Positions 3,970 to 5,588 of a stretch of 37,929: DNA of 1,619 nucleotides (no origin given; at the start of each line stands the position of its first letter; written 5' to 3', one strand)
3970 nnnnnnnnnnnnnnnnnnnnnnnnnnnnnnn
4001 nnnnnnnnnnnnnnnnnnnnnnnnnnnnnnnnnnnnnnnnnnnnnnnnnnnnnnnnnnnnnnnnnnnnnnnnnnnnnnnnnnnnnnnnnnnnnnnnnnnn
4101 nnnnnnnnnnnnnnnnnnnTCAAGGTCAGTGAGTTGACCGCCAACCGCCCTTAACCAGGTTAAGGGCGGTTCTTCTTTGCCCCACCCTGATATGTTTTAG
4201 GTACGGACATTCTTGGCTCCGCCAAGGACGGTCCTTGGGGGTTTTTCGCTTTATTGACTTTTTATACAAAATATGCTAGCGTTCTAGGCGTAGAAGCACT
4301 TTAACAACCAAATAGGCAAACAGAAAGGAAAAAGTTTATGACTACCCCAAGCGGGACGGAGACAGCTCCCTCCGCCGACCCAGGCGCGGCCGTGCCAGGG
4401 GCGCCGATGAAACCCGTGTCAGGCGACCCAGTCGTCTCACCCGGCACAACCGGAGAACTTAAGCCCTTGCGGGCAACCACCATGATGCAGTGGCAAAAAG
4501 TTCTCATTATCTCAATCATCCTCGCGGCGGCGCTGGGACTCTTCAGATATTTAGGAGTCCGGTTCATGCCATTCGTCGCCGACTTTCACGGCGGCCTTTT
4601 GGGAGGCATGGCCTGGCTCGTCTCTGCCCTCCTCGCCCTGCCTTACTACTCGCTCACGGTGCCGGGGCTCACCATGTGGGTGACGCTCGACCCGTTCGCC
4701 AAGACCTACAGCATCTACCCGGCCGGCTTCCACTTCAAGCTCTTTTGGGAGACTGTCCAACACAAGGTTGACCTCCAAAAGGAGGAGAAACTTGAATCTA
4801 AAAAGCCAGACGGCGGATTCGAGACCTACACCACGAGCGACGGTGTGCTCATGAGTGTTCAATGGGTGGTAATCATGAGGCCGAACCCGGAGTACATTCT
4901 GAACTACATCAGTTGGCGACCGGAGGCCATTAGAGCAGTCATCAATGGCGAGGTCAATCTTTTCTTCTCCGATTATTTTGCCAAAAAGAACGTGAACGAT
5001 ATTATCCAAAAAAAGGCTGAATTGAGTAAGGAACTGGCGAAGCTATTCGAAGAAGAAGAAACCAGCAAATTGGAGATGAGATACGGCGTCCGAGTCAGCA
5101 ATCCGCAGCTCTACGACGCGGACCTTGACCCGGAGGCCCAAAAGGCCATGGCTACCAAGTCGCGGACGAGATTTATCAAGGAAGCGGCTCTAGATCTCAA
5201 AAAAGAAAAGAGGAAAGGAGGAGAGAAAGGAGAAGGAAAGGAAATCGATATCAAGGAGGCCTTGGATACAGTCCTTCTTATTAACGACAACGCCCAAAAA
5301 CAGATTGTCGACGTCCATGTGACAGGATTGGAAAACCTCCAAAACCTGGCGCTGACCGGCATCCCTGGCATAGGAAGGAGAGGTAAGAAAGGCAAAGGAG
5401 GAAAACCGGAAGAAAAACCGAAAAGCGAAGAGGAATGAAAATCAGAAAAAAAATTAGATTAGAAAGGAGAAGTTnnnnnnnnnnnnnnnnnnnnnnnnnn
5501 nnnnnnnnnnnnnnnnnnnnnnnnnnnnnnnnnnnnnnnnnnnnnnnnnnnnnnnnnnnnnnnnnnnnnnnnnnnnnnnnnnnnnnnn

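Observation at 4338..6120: Duplicated SPFH (band-7) + small partner cassette with homologous terminators (second copy at 18662..20245).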

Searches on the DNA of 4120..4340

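Call 86: search_rna_families(source=window, start=4120, end=4340, threshold=evalue, max_evalue=1)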
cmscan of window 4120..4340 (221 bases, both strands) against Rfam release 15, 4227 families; matches with E-value up to 1: 0.
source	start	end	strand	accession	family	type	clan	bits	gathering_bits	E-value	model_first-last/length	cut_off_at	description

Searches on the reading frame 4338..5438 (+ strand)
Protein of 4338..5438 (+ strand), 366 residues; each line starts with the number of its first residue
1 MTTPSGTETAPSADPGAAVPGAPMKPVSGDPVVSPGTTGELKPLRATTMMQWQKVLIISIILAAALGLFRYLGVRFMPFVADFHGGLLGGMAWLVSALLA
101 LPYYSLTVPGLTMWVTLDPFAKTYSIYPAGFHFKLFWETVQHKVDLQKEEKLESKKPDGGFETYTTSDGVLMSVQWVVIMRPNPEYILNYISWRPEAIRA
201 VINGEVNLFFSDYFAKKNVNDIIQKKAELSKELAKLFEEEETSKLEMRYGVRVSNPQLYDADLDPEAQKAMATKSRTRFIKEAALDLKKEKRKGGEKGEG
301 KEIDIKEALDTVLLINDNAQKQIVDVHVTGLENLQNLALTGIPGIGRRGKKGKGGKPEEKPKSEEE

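Call 3: search_protein_families(library=pfam, proteins=[window:4338-5438:+], max_evalue=1)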
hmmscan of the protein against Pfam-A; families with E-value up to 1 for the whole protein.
window:4338-5438:+ (366 aa): 1 family
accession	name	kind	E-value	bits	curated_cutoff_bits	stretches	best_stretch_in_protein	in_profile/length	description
PF01145.31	Band_7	-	6.3e-15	56.1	23.6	1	118-287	13-171/176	SPFH domain / Band 7 family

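Call 28: search_protein_families(library=ncbifam, proteins=[window:4338-5438:+], max_evalue=0.1)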
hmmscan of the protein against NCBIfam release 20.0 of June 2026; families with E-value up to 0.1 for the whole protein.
window:4338-5438:+ (366 aa): 0 families

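Call 31: search_protein_families(library=padloc, proteins=[window:4338-5438:+], max_evalue=0.1)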
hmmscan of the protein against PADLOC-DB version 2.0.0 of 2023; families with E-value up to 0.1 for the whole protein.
window:4338-5438:+ (366 aa): 0 families

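Call 93: search_solved_structures(query=window:4338-5438:+, max_evalue=0.01)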
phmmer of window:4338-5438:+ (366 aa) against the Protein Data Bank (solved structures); distinct sequences matched with E-value up to 0.01: 0.

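Call 101: list_cluster_members(proteins=[window:4338-5438:+, window:18662-19645:+, P0010, P0015, P0008, P0017])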
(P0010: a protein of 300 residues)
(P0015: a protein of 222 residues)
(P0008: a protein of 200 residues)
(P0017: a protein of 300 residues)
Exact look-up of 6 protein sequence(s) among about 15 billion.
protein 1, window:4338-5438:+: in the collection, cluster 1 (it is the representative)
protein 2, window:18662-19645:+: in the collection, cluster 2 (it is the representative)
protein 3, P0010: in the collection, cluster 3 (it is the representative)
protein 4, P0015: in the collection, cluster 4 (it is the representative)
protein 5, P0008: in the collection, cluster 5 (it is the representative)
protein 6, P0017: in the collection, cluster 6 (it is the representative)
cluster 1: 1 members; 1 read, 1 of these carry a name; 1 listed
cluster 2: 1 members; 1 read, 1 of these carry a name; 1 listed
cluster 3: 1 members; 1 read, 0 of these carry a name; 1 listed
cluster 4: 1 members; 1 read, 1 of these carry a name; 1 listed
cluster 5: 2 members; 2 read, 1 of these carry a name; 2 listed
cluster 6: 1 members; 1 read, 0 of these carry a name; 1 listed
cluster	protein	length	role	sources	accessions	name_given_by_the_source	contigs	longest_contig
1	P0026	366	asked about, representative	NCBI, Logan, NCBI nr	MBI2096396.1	MAG: SPFH domain-containing protein [Candidatus Taylorbacteria bacterium] | SPFH domain-containing protein [Candidatus Taylorbacteria bacterium]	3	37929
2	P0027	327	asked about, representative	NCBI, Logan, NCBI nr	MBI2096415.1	MAG: SPFH domain-containing protein [Candidatus Taylorbacteria bacterium] | SPFH domain-containing protein [Candidatus Taylorbacteria bacterium]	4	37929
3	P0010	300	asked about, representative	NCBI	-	-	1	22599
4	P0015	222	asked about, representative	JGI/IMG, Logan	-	hypothetical protein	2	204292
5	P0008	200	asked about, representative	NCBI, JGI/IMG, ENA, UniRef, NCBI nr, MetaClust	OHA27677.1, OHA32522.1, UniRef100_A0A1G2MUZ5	MAG: hypothetical protein A3D56_02185 [Candidatus Taylorbacteria bacterium ... | Uncharacterized protein n=1 Tax=Candidatus Taylorbacteria bacterium ... | \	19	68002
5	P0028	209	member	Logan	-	-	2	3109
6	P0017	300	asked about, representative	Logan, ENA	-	-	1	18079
